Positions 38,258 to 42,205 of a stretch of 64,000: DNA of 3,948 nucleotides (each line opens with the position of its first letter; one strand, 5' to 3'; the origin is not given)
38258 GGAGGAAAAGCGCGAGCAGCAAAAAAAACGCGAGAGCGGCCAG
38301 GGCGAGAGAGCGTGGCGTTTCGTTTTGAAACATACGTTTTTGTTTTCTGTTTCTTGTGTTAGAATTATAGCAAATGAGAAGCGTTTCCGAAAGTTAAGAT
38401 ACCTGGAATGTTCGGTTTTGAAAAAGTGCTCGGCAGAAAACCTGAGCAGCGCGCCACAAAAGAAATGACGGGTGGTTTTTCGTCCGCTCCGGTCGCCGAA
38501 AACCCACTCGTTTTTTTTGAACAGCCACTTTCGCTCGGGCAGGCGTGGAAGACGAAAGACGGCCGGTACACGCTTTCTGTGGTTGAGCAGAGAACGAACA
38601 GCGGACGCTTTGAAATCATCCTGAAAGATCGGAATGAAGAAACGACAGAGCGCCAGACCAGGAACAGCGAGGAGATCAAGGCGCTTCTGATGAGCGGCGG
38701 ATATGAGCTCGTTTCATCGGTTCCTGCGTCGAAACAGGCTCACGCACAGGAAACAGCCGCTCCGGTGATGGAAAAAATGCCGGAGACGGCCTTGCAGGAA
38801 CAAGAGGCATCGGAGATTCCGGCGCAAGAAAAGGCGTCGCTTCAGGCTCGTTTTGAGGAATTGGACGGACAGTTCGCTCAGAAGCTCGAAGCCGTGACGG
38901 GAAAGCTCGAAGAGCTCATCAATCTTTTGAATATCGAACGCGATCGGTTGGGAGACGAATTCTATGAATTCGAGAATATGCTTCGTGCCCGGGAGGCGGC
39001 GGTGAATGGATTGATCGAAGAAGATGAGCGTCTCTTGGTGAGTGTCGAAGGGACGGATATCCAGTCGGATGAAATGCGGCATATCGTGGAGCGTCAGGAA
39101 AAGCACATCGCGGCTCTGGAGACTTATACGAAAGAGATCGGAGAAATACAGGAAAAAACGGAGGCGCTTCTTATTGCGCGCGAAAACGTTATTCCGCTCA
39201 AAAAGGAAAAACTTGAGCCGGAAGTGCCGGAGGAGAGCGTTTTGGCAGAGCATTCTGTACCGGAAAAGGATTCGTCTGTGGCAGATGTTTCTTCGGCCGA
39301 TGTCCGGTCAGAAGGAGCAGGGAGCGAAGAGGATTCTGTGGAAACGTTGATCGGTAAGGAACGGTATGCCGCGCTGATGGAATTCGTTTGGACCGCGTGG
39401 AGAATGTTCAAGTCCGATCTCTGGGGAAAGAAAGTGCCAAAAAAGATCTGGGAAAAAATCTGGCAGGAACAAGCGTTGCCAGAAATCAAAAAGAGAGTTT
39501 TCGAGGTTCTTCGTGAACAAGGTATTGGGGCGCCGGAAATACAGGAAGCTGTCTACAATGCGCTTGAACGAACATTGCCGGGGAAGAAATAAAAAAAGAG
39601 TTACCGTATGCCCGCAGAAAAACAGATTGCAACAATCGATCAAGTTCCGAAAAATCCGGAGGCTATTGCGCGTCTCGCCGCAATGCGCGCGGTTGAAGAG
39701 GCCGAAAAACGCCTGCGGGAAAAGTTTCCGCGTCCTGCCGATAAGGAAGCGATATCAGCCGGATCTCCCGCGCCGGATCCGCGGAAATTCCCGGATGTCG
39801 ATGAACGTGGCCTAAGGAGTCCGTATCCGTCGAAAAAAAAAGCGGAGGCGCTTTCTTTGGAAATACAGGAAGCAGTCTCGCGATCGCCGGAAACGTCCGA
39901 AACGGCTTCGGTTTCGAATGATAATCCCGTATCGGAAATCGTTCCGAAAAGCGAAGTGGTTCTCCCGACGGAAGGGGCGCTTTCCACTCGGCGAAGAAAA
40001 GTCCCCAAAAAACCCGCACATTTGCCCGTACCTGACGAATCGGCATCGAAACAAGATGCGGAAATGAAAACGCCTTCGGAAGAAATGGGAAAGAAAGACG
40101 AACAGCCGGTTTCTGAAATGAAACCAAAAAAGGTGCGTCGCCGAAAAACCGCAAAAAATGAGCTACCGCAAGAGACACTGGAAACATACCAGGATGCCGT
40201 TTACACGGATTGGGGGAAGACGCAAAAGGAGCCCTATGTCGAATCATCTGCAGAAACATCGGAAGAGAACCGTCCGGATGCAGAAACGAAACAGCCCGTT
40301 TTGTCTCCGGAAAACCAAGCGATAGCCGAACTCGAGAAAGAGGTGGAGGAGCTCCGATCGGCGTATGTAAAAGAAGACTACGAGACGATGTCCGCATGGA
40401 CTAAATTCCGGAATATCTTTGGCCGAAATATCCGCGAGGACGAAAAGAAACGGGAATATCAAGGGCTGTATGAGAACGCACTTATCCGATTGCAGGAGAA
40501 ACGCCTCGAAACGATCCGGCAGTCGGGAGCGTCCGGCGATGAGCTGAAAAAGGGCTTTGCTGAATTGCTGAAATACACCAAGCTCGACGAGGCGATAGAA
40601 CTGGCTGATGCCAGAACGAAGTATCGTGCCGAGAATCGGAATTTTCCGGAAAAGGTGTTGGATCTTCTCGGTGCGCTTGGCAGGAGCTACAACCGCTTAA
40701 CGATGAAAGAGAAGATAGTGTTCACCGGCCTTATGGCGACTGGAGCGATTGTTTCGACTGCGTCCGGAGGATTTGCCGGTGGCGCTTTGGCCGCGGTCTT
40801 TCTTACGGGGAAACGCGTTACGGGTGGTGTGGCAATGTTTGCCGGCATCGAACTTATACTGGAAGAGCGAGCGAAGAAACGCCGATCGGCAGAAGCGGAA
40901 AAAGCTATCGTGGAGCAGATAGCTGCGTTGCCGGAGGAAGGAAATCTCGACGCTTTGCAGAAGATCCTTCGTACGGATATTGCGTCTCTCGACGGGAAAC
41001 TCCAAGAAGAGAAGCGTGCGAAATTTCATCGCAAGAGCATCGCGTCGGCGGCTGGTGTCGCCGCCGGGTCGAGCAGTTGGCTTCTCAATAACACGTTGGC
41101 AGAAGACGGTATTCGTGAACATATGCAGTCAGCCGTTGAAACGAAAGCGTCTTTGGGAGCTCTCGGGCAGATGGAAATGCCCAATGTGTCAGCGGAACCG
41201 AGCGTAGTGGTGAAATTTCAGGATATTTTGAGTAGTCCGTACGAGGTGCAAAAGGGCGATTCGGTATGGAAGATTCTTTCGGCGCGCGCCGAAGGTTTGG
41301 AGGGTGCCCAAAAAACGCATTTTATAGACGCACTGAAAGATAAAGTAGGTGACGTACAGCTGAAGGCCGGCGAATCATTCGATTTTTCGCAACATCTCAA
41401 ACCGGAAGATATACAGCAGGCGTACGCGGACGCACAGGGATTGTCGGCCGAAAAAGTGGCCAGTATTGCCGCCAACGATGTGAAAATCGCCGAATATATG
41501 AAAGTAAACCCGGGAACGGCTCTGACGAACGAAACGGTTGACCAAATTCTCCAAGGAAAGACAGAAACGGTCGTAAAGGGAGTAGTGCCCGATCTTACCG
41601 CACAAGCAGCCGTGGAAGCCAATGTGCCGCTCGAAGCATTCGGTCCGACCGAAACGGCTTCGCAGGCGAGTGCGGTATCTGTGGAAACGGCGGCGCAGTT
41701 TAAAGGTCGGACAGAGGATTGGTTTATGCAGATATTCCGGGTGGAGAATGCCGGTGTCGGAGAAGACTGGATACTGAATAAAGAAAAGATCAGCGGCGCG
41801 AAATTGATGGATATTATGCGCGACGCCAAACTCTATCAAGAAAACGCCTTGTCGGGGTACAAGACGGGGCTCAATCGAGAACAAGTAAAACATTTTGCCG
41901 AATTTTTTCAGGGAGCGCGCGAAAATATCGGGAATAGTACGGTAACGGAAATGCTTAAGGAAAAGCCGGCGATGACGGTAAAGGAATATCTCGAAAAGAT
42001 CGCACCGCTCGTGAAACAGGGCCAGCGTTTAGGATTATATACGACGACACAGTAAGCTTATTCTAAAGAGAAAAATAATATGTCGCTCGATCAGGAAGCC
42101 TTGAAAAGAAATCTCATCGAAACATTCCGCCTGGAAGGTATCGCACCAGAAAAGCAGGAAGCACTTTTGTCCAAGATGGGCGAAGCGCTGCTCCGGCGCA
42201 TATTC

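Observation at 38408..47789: Lineage-specific seven-gene block built around an orphan TrwB/VirD4-like coupling ATPase: candidate undescribed envelope-spanning translocation system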

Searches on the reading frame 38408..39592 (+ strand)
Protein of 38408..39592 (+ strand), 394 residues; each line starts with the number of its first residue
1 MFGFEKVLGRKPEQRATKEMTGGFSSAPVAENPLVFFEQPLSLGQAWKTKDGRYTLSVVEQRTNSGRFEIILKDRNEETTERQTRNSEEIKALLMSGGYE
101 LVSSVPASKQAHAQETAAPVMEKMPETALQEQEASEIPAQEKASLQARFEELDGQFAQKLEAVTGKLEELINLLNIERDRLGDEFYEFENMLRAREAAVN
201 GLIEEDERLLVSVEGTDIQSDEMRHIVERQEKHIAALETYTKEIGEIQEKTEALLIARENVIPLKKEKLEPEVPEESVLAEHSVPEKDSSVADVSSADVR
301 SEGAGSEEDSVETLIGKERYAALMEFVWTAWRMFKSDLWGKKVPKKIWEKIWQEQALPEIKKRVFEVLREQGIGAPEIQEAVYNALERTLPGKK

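Call 4: search_protein_families(library=pfam, proteins=[window:38408-39592:+], max_evalue=1)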
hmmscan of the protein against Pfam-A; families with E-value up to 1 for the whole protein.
window:38408-39592:+ (394 aa): 1 family
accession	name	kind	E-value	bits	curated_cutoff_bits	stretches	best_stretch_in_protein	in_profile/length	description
PF11932.13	DUF3450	-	0.22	11.2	32.6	1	203-255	50-102/241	Protein of unknown function (DUF3450)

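Call 5: search_protein_families(library=ncbifam, proteins=[window:38408-39592:+], max_evalue=1)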
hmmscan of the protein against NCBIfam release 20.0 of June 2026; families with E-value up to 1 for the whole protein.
window:38408-39592:+ (394 aa): 1 family
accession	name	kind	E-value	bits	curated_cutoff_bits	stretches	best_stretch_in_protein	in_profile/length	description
NF040666.1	Tn5252_Orf10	equivalog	0.03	14.7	110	1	306-368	13-71/114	SAG1252 family conjugative relaxosome accessory protein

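Call 19: search_protein_families(library=padloc, proteins=[window:38408-39592:+], max_evalue=0.01)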
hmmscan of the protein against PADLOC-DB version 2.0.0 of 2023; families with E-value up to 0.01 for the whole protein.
window:38408-39592:+ (394 aa): 0 families

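Call 20: search_protein_families(library=phrogs, proteins=[window:38408-39592:+], max_evalue=0.01)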
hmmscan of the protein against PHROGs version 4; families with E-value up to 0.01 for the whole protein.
window:38408-39592:+ (394 aa): 0 families

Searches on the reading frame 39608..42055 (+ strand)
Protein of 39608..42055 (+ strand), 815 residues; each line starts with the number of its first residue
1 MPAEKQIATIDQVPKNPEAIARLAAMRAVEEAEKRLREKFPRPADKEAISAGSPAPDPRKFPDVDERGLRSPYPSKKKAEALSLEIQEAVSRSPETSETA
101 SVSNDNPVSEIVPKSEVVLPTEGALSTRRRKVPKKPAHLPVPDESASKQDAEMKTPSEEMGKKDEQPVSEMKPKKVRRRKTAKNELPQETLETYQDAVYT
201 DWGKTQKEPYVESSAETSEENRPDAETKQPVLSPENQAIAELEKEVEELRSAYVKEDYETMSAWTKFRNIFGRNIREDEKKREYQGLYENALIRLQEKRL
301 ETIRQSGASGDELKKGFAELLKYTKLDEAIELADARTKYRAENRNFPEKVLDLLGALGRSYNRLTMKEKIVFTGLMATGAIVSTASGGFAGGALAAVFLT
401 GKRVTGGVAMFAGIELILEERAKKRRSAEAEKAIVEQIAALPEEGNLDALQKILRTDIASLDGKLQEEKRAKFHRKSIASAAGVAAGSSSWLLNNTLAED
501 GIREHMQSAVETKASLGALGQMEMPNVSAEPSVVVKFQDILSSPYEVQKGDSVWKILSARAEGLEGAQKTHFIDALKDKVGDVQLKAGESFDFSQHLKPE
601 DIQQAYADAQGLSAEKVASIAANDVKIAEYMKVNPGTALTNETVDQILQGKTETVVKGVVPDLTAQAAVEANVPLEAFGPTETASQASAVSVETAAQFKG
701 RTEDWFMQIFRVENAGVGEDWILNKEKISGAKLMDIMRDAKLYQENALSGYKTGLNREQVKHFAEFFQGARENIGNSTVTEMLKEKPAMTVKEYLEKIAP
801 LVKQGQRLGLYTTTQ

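Call 4: search_protein_families(library=pfam, proteins=[window:39608-42055:+], max_evalue=1)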
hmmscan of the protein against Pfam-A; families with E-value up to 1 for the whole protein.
window:39608-42055:+ (815 aa): 2 families
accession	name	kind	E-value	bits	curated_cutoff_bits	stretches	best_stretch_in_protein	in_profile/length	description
PF19579.4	FtsL_2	-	0.029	14.7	24.6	1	237-262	43-68/100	Bacteriodetes cell division protein (FtsL-like)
PF02270.21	TFIIF_beta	-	0.18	12.3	23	1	785-811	32-58/65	TFIIF, beta subunit HTH domain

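Call 5: search_protein_families(library=ncbifam, proteins=[window:39608-42055:+], max_evalue=1)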
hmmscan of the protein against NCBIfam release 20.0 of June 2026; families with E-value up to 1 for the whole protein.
window:39608-42055:+ (815 aa): 0 families

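Call 19: search_protein_families(library=padloc, proteins=[window:39608-42055:+], max_evalue=0.01)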
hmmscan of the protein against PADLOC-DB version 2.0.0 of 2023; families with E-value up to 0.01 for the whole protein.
window:39608-42055:+ (815 aa): 0 families

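Call 20: search_protein_families(library=phrogs, proteins=[window:39608-42055:+], max_evalue=0.01)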
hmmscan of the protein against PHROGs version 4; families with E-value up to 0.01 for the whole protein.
window:39608-42055:+ (815 aa): 0 families

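Call 48: search_protein_families(library=pfam, alignment_id=A3, max_evalue=0.01)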
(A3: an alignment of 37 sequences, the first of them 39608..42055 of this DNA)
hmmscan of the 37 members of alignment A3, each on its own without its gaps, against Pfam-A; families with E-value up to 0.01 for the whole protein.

A. member 1, window:39608-42055:+ (815 aa): 0 families

B. families by the number of members that match (of 37 scanned): 2 families
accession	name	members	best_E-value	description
PF16752.10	TBCC_N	1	0.0025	Tubulin-specific chaperone C N-terminal domain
PF13973.12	DUF4222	1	0.0038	Domain of unknown function (DUF4222)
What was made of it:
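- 41240..41392 (+): B815 LysM-like motif (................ to ............), unconfirmed. There is no Pfam LysM hit in 37 family members (calls 4, 48).
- On LysM peptidoglycan-binding domain (B815): None of the 37 family members hits LysM at E<=0.01 (call 48).
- The LysM call fails thresholds (call 48).
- Tried and rejected: LysM in B815: HMM scans of 37 orthologues were negative (call 48).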

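Call 85: search_solved_structures(query=A3, max_evalue=10)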
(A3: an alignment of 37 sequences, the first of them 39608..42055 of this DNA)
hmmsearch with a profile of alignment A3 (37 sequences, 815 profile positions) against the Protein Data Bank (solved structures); distinct sequences matched with E-value up to 10: 13.
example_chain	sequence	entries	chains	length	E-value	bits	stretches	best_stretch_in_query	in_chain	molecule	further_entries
8rd2_A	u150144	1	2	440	0.00063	21.6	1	51-201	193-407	Invariant surface glycoprotein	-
9ijj_A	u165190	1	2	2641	0.0029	19.4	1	72-195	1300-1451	Cilia and flagella associated protein 46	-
8iqf_A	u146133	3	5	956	0.0036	19.1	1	72-184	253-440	Chromatin assembly factor 1 subunit A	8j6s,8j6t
8iqg_A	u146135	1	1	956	0.0036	19.1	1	72-184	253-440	Chromatin assembly factor 1 subunit A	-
8i2e_B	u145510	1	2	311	0.045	15.5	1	525-553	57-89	Probable peptidoglycan endopeptidase LytE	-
5w5c_E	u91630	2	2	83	0.43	12.2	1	177-235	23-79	Complexin-1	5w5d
7tdr_A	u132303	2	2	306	0.45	12.2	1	627-742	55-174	34k2 salivary protein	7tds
4v7h_BP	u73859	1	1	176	0.5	12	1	336-369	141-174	60S ribosomal protein L19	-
7tbo_A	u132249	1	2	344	0.57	11.8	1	157-230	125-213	D12 LOV2-DARPin fusion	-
7t92_B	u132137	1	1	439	0.76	11.4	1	362-406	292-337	Peroxin-12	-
7tbn_A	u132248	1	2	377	1.1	10.9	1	140-230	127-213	D11 LOV2-DARPin fusion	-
9clb_B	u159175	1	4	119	2.7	9.6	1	127-211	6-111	aBAK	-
8eja_B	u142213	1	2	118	4.6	8.8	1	130-211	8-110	aBAK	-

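Call 93: search_solved_structures(query=A3, max_evalue=0.1, show_alignments=5)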
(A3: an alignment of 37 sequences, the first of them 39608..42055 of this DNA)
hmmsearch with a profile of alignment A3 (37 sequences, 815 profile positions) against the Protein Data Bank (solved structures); distinct sequences matched with E-value up to 0.1: 5.
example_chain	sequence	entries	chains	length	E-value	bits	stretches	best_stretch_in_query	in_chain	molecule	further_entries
8rd2_A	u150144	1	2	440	0.00063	21.6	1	51-201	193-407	Invariant surface glycoprotein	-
9ijj_A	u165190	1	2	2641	0.0029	19.4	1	72-195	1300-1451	Cilia and flagella associated protein 46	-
8iqf_A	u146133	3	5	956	0.0036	19.1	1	72-184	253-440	Chromatin assembly factor 1 subunit A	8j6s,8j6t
8iqg_A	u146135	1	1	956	0.0036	19.1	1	72-184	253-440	Chromatin assembly factor 1 subunit A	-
8i2e_B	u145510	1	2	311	0.045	15.5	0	525-553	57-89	Probable peptidoglycan endopeptidase LytE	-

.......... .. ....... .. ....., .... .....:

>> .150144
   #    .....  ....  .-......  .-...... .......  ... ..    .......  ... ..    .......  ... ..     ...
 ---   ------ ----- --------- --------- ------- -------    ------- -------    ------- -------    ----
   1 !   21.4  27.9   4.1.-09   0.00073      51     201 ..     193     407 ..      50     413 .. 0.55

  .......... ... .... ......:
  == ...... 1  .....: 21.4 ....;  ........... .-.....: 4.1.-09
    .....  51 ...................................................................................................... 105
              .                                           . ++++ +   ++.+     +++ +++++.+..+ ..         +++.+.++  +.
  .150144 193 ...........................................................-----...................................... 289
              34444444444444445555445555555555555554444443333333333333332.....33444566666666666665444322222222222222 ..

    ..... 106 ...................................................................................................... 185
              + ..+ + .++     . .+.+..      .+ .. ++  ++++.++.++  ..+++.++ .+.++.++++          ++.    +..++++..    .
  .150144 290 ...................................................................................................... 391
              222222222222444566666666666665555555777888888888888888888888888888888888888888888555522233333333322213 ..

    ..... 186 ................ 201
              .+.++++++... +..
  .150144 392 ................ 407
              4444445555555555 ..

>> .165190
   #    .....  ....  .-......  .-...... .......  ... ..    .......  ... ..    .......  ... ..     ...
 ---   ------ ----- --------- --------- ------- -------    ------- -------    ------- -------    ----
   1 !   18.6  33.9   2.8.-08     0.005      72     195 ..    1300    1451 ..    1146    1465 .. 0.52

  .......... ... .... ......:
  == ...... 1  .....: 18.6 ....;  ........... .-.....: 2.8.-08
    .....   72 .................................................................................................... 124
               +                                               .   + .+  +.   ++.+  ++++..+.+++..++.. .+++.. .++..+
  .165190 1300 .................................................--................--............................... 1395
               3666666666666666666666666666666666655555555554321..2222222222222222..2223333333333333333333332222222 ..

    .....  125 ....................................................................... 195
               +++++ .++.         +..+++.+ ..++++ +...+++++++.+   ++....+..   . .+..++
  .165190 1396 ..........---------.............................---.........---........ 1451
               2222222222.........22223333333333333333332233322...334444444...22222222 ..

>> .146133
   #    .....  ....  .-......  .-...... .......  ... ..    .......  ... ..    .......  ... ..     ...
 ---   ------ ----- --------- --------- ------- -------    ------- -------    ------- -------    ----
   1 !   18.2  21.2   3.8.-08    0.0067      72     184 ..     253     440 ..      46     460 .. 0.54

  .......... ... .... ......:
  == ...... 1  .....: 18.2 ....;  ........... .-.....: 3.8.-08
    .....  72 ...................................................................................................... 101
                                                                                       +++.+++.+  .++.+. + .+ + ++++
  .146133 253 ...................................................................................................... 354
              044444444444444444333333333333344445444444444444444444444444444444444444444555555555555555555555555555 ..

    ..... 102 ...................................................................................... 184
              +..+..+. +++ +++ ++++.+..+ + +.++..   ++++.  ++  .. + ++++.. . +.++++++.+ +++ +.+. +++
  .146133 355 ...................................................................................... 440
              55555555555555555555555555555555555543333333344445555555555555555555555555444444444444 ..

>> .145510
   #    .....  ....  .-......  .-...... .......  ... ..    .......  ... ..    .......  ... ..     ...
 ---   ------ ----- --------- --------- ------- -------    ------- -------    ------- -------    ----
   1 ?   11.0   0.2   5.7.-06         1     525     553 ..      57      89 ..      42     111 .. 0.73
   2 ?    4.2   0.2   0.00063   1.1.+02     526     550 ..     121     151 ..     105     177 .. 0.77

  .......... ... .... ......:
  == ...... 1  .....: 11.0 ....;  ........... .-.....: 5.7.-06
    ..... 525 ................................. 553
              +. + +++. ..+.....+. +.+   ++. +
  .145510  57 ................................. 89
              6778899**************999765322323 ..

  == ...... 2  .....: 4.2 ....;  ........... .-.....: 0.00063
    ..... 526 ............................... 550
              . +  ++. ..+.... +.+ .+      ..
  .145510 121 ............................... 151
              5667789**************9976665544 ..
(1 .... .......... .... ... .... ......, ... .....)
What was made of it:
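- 41240..41392 (+): The family profile matches the LytE LysM repeats at E 0.045, with per-domain E of 1 (calls 85, 93).
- On LysM peptidoglycan-binding domain (B815): The only signal is a marginal profile match to the LytE LysM repeats (E 0.045) covering the first half of the motif (call 93).
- Checked: The only support is a marginal profile match to the LysM repeats of LytE (E 0.045) (calls 85, 93).
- Tried and rejected: Only a marginal LytE match was found (call 93).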
